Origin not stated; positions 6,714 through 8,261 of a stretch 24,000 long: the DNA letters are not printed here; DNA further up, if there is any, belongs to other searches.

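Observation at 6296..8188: Group II intron inserted, in sense orientation, in the conserved HWxIEN-xLHW codons of the ISAs1 transposase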

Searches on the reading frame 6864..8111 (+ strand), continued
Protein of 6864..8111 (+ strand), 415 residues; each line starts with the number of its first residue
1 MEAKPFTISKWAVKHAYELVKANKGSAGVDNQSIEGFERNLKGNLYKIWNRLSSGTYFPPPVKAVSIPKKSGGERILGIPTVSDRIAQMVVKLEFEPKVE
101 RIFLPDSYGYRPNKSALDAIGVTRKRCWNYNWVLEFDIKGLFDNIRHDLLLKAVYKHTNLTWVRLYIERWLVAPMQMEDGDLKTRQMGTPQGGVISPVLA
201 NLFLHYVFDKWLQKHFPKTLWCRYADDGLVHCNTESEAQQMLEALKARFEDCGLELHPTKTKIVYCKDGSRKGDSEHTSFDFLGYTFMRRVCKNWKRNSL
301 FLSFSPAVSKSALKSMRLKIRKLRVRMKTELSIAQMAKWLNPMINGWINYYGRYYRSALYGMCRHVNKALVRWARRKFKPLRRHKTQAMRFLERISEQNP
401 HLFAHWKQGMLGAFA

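Call 66: search_dna_similar(query=window:6864-8108:+, collection=plasmids, mode=protein, max_rows=40, max_evalue=1e-40)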
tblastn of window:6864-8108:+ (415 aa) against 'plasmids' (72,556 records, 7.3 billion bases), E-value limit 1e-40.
Records with a match: 4888; places in all: 5892; records where one place covers at least 80% of the query: 4742.
Best place of each record, by identity: 60-80% 106; <60% 4782.
By first word of the organism name: Klebsiella 3551; Escherichia 212; Enterobacter 134; Shigella 130; Sinorhizobium 112; Bacillus 112; Rhizobium 75; Citrobacter 52; Streptomyces 44; Salmonella 42; and 89 more.
By predicted mobility (MOB-suite, as given by PLSDB): conjugative 2756; mobilizable 1151; non-mobilizable 981.
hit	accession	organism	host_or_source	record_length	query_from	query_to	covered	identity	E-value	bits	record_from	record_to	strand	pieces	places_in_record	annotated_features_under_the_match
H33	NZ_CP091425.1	Methylobacter sp. YRD-M1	isolate,wetland soil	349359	2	415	100%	75.4%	0e+0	667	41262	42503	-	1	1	ltrA: group II intron reverse transcriptase/maturase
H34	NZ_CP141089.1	Escherichia coli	Homo sapiens,Infected Human Urine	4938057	2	415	100%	66.7%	0e+0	597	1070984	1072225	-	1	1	none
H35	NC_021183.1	Clostridium pasteurianum BC1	-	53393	2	411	99%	65.4%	2e-179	561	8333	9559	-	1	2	ltrA: group II intron reverse transcriptase/maturase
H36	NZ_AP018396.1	Escherichia coli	Homo sapiens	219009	2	415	100%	64.0%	7e-172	540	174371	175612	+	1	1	ltrA: group II intron reverse transcriptase/maturase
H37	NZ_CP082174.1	Raoultella planticola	-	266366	2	415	100%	62.6%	4e-179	561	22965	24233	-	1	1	ltrA: group II intron reverse transcriptase/maturase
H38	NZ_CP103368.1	Citrobacter freundii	Homo sapiens,pure culture,rectal swab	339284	2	415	100%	62.6%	4e-179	561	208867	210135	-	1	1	ltrA: group II intron reverse transcriptase/maturase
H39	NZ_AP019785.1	Methylomagnum ishizawai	-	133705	3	415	100%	62.7%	0e+0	571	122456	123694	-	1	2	ltrA: group II intron reverse transcriptase/maturase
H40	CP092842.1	Bradyrhizobium sp. 62B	Arachis hypogaea L.,cell ...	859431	4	415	99%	61.4%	3e-169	532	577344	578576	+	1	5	ltrA: group II intron reverse transcriptase/maturase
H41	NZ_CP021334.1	Marinobacter salarius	pure culture,Lava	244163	2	415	100%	61.1%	6e-174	546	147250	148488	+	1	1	ltrA: group II intron reverse transcriptase/maturase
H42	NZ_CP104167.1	Candidatus Megaera polyxenophila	Cryptomonas gyropyrenoidosa SAG ...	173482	3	415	99%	61.4%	5e-146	544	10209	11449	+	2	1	none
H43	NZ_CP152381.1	Marinobacter sp. SBY-1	mixed culture,aerobic biological filter ...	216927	2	415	100%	60.9%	2e-172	541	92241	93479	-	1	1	none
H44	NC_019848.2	Sinorhizobium meliloti GR4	-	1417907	4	415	99%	60.9%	2e-172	541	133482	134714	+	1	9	record has no annotation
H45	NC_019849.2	Sinorhizobium meliloti GR4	-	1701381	4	415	99%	60.9%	2e-172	541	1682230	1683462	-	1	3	none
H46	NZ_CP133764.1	Peribacillus sp. R9-11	sediment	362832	2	410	99%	61.0%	2e-169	533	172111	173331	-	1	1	ltrA: group II intron reverse transcriptase/maturase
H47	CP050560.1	Sinorhizobium meliloti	Melilotus officinalis,cell culture,root ...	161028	4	415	98%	60.8%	3e-141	550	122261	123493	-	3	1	none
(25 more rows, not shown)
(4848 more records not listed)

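Call 67: get_annotated_region(hit=H44, flank=1500)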
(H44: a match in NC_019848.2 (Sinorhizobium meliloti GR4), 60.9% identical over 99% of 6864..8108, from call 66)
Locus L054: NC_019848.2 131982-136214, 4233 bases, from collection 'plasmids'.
description: Sinorhizobium meliloti GR4 plasmid pRmeGR4c, complete sequence
organism: Sinorhizobium meliloti GR4 (NCBI taxid 1235461)
taxonomy: Bacteria; Pseudomonadota; Alphaproteobacteria; Hyphomicrobiales; Rhizobiaceae; Sinorhizobium; Sinorhizobium meliloti; Sinorhizobium meliloti GR4
host: -; source: -; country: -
typing (MOB-suite, as given by PLSDB): conjugative; relaxase MOBQ; mating-pair formation MPF_T
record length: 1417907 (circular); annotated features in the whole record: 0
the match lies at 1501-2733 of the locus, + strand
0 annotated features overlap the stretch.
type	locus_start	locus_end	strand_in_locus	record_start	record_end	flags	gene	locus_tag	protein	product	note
